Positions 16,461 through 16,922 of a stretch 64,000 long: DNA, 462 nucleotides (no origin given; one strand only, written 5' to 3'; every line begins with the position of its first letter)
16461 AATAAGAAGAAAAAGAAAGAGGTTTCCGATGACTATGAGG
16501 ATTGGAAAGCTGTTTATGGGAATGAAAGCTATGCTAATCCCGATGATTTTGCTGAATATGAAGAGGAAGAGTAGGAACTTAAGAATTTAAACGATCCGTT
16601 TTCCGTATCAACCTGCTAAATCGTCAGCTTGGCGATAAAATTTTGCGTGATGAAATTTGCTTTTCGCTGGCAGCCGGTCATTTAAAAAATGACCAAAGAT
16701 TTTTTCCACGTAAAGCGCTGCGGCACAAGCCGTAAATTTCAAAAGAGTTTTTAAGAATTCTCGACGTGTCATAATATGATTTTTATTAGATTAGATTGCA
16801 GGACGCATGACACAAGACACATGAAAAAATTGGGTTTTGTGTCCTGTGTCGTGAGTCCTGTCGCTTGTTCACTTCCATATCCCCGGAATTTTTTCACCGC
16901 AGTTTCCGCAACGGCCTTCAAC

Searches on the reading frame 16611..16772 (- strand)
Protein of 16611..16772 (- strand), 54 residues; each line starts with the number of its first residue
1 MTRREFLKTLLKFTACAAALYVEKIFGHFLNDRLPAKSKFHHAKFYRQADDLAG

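Call 73: search_protein_families(library=ncbifam, max_evalue=10, proteins=[window:16611-16772:-])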
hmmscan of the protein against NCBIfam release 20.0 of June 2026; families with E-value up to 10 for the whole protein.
seq(54 aa): 1 family
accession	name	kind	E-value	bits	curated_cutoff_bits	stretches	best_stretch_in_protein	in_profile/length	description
TIGR01409.1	TAT_signal_seq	domain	0.18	12.3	16.7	1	2-19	2-15/29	twin-arginine translocation signal domain-containing protein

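Call 74: search_protein_families(library=pfam, max_evalue=10, proteins=[window:16611-16772:-])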
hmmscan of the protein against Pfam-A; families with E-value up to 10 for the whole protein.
seq(54 aa): 1 family
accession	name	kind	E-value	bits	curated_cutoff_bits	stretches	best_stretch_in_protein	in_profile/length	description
PF10518.14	TAT_signal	-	0.48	10.9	22.7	1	1-10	2-11/21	TAT (twin-arginine translocation) pathway signal sequence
